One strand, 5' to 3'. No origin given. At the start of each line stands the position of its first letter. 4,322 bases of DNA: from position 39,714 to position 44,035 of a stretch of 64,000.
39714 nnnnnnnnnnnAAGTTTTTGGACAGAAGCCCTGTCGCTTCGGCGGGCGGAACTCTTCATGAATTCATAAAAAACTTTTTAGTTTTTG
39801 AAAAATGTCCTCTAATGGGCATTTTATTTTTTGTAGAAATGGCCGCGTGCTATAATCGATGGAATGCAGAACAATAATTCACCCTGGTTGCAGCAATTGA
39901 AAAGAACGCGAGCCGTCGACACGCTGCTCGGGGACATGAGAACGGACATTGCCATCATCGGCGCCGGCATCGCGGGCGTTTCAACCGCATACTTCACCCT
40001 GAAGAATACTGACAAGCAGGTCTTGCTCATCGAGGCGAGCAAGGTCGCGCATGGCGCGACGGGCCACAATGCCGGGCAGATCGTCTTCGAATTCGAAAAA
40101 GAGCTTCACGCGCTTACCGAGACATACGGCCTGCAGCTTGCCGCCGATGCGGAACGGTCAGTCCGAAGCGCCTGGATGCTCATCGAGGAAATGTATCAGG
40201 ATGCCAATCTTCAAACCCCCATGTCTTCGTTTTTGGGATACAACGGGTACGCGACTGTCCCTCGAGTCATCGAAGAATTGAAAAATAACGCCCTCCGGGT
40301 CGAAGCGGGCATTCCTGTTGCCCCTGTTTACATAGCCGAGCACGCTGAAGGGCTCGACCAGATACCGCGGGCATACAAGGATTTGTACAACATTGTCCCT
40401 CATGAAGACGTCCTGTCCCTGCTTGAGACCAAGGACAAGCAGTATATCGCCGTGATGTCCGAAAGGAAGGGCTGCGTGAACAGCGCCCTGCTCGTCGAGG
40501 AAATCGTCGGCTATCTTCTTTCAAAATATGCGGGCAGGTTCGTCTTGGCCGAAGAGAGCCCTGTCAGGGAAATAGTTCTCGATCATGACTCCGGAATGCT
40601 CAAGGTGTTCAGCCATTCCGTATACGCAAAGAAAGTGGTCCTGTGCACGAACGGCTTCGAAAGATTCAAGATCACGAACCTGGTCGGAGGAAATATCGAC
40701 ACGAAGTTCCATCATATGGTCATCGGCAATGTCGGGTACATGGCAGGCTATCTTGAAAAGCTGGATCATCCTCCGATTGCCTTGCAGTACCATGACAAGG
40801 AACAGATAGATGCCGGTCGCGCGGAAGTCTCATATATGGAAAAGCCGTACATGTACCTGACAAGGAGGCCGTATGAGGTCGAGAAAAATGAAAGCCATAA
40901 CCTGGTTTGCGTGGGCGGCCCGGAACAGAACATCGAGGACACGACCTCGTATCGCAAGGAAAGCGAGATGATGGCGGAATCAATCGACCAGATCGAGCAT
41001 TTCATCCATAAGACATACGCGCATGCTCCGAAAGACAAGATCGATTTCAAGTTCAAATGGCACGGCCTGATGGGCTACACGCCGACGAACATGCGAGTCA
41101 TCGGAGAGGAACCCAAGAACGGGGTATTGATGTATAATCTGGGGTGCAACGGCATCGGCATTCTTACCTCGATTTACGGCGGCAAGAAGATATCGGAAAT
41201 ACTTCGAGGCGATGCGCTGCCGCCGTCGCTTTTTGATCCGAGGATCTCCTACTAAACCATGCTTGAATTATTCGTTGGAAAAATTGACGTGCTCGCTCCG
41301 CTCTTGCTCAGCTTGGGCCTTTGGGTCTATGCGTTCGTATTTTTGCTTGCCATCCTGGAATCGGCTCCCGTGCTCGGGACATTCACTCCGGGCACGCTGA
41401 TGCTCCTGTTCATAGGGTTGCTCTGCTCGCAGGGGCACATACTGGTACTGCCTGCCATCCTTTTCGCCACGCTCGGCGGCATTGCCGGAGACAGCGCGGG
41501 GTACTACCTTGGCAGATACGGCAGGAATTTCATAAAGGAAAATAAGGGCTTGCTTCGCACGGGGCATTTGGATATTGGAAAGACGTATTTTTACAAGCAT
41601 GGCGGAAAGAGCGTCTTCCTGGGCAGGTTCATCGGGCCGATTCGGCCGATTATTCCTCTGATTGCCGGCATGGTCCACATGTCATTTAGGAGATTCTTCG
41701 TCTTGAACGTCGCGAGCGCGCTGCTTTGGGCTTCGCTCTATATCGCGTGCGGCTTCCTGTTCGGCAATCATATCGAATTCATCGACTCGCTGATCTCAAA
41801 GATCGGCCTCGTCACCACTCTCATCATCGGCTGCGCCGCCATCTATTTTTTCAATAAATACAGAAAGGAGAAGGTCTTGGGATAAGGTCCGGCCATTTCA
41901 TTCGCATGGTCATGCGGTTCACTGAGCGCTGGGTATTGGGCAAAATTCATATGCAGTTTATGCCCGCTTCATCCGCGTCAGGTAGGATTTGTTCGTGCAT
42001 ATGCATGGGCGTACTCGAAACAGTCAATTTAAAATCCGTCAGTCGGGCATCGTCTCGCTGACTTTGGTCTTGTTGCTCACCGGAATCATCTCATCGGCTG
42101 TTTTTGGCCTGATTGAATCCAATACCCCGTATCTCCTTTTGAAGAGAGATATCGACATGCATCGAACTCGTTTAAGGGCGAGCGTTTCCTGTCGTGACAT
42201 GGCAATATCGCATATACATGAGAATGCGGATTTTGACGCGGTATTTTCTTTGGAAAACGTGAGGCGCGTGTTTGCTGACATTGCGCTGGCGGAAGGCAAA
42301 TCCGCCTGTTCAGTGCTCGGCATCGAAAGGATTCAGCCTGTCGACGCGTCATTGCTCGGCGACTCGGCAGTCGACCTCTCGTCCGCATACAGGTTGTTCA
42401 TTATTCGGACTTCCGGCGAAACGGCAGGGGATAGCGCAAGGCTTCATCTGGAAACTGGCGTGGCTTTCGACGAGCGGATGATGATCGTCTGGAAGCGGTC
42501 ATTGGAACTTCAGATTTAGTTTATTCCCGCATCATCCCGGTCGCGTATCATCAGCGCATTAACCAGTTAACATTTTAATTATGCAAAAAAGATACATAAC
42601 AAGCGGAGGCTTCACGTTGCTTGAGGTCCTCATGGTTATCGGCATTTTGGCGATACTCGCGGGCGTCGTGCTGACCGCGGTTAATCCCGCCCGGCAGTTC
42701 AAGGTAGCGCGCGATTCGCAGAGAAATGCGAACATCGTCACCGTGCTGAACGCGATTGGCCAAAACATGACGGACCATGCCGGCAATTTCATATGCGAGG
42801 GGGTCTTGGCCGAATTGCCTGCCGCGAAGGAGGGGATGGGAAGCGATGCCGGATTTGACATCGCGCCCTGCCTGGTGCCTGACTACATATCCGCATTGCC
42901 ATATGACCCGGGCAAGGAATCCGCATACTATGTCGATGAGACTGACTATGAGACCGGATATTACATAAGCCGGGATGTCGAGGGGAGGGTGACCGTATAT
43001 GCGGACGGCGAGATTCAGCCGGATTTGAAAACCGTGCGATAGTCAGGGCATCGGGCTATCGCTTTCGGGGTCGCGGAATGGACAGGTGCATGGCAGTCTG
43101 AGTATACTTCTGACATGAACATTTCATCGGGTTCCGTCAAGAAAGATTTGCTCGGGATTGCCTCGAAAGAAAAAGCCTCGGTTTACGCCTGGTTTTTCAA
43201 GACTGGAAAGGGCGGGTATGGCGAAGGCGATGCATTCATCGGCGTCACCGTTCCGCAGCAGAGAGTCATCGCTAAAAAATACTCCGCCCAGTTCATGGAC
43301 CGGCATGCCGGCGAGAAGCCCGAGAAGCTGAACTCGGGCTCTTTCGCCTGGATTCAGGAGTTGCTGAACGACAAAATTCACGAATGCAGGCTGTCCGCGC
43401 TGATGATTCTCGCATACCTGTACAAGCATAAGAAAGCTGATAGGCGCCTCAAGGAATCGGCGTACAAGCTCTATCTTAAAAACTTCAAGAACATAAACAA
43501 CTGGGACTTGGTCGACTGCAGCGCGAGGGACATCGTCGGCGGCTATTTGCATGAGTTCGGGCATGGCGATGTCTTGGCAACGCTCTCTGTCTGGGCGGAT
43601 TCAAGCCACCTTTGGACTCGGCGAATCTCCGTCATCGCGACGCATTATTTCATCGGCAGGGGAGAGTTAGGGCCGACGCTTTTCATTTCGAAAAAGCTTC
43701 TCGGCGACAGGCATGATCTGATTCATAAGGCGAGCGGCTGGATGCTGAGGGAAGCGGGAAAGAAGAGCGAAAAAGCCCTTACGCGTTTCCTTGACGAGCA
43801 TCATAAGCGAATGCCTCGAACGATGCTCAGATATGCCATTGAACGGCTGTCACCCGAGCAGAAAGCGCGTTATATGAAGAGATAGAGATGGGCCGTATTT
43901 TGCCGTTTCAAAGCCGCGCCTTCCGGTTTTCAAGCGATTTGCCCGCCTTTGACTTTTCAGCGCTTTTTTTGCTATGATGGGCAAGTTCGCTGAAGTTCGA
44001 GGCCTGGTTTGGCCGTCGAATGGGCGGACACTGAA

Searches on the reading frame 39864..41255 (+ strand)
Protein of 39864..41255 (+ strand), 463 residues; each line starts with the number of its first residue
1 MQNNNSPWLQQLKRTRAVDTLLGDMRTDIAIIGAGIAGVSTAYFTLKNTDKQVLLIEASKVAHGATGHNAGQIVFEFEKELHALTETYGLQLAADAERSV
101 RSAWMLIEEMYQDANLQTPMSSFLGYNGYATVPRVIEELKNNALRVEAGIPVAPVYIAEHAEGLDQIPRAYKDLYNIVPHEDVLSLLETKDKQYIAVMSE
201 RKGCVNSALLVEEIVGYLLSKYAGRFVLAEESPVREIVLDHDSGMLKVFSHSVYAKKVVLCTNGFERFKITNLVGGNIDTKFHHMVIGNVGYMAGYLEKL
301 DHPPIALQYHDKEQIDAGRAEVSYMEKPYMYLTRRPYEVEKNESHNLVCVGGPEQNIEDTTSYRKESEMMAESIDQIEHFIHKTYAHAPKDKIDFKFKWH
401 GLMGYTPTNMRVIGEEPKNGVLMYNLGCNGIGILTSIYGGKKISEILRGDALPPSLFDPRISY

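Call 3: search_protein_families(library=pfam, proteins=[window:39864-41255:+], max_evalue=0.1)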
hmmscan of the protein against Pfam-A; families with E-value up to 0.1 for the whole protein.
window:39864-41255:+ (463 aa): 8 families
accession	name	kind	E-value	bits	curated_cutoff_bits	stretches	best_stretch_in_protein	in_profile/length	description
PF01266.30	DAO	-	2.7e-25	90.1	27.9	1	28-445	1-352/353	FAD dependent oxidoreductase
PF01946.23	Thi4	-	6e-06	26.1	26.2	1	16-75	7-64/235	Thi4 family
PF13450.12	NAD_binding_8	-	4e-05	24.2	21.9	1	31-84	1-52/68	NAD(P)-binding Rossmann-like domain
PF00890.30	FAD_binding_2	-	0.00053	19.7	20.4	1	28-68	1-40/414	FAD binding domain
PF07992.20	Pyr_redox_2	-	0.0022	17.9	26.1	1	28-63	2-36/291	Pyridine nucleotide-disulphide oxidoreductase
PF03486.20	HI0933_like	-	0.011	15.6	50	0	28-60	2-33/244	HI0933-like protein Rossmann domain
PF12831.13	FAD_oxidored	-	0.024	14.4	27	1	28-83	1-55/416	FAD dependent oxidoreductase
PF05834.18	Lycopene_cycl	-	0.087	12.3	23.4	0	28-61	1-35/380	Lycopene cyclase protein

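Call 53: search_protein_families(library=ncbifam, proteins=[window:39864-41255:+], max_evalue=0.01)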
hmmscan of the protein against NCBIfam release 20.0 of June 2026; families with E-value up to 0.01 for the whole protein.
window:39864-41255:+ (463 aa): 31 families (the best 25 are shown)
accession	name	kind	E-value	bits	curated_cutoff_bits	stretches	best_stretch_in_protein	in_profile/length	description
NF050086.1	pipecolate_AmaA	exception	1e-19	70.5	600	2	7-73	6-71/425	L-pipecolate oxidase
TIGR03329.1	Phn_aa_oxid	hypoth_equivalog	6.7e-10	38.3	632.8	1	11-112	6-110/460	putative aminophosphonate oxidoreductase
TIGR03197.1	MnmC_Cterm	equivalog_domain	2.1e-07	30.4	174.2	1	28-86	1-59/400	FAD-dependent 5-carboxymethylaminomethyl-2-thiouridine(34) oxidoreductase MnmC1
NF001933.0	PRK00711.1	subfamily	4.4e-07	29.3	383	1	29-77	3-51/429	D-amino acid dehydrogenase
TIGR03364.1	HpnW_proposed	hypoth_equivalog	1.5e-06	27.6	285.1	1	27-76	1-49/365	TIGR03364 family FAD-dependent oxidoreductase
NF002480.1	PRK01747.1-1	equivalog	2.2e-06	26.4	540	1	25-86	247-308/645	bifunctional tRNA (5-methylaminomethyl-2-thiouridine)(34)-methyltransferase MnmC2/FAD-dependent 5-carboxymethylaminomethyl-2-thiouridine(34)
NF002481.1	PRK01747.1-2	equivalog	1.1e-05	24.5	600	1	26-74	238-286/611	bifunctional tRNA (5-methylaminomethyl-2-thiouridine)(34)-methyltransferase MnmC2/FAD-dependent 5-carboxymethylaminomethyl-2-thiouridine(34)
TIGR02352.1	thiamin_ThiO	equivalog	2.9e-05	23.3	250.8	1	29-71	1-42/351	glycine oxidase ThiO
NF033460.1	glycerol3P_ox_II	equivalog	3.4e-05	23.2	460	1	27-85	2-60/361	type 2 glycerol-3-phosphate oxidase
NF038171.1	maturase_LodB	equivalog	3.6e-05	23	400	1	28-83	1-56/361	lysine-epsilon-oxidase maturase LodB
NF008726.1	PRK11728.1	equivalog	5.8e-05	22.1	299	1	28-73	2-49/389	L-2-hydroxyglutarate oxidase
TIGR01377.1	soxA_mon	subfamily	7.4e-05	21.7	479.65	1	28-67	2-40/381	amino oxidase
NF009074.0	PRK12409.1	equivalog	8.8e-05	21.8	494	1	28-72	3-47/410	D-amino acid dehydrogenase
NF005612.0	PRK07364.1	equivalog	0.00011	20.9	487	1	23-63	15-54/415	FAD-dependent hydroxylase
TIGR01813.1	flavo_cyto_c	subfamily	0.00025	19.9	285.45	1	28-75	1-48/444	flavocytochrome c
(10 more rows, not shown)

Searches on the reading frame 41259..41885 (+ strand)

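Call 3: search_protein_families(library=pfam, proteins=[window:41259-41885:+], max_evalue=0.1)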
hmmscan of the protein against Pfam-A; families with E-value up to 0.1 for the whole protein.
window:41259-41885:+ (208 aa): 1 family
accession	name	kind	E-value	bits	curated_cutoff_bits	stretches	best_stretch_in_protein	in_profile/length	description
PF09335.16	VTT_dom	-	2.4e-17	64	33.9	1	44-165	2-121/123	VTT domain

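Call 53: search_protein_families(library=ncbifam, proteins=[window:41259-41885:+], max_evalue=0.01)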
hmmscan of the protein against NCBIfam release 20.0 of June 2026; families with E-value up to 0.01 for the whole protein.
window:41259-41885:+ (208 aa): 3 families
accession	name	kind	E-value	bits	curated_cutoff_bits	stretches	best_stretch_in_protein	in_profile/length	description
NF008102.0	PRK10847.1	equivalog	1.6e-28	100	236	1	5-186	10-194/219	DedA family protein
NF052604.1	UndecprPTUtpABac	equivalog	3.1e-21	76.3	250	1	43-202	29-192/198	undecaprenyl phosphate transporter UptA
NF052605.1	UndecprPTUptAStph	equivalog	2.8e-11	43.8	300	1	21-201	11-195/197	undecaprenyl phosphate transporter UptA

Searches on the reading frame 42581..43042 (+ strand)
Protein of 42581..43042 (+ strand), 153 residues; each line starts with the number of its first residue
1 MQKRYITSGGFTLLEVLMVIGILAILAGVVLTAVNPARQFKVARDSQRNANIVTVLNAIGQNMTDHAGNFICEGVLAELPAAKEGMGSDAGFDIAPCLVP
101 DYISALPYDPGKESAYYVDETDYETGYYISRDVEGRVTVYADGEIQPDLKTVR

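Call 38: search_protein_families(library=pfam, proteins=[window:42581-43042:+], max_evalue=0.001)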
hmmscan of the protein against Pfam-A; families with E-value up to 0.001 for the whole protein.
window:42581-43042:+ (153 aa): 1 family
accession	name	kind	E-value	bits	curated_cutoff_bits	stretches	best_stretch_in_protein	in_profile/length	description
PF07963.17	N_methyl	-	0.00011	22.1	21.2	1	9-31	5-27/27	Prokaryotic N-terminal methylation motif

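Call 53: search_protein_families(library=ncbifam, proteins=[window:42581-43042:+], max_evalue=0.01)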
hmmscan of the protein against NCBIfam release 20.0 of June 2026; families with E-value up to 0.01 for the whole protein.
window:42581-43042:+ (153 aa): 5 families
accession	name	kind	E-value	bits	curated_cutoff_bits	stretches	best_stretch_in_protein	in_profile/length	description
TIGR01708.2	typeII_sec_gspH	equivalog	7.1e-06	26.1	80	1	10-48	3-42/169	type II secretion system minor pseudopilin GspH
TIGR02532.1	IV_pilin_GFxxxE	domain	4.2e-05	23.2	16.3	1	10-31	3-24/24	prepilin-type N-terminal cleavage/methylation domain-containing protein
TIGR01710.1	typeII_sec_gspG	equivalog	0.00019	21.5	88.85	1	10-66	2-56/134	type II secretion system major pseudopilin GspG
NF041013.1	T4P_ComGE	equivalog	0.0003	20.8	49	1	10-50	5-45/83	competence type IV pilus minor pilin ComGE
NF007862.0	PRK10574.1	equivalog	0.00057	20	138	1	9-36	5-32/145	prepilin peptidase-dependent pilin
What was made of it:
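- On Type IV pilins / pseudopilins: N_methyl / TIGR02532 matches the downstream gene 42581-43042 but not g1 or g2 (calls 38, 53).
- Closest known: Prepilin. Same: A bona fide pilin with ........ is encoded 2.9 kb downstream (42581-43042; calls 38, 53).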

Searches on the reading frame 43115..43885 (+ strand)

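Call 38: search_protein_families(library=pfam, proteins=[window:43115-43885:+], max_evalue=0.001)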
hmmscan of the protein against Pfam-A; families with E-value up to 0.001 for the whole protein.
window:43115-43885:+ (256 aa): 1 family
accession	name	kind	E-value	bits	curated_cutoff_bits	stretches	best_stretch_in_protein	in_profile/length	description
PF08713.17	DNA_alkylation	-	1.9e-56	191.6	21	1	8-245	1-213/213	DNA alkylation repair enzyme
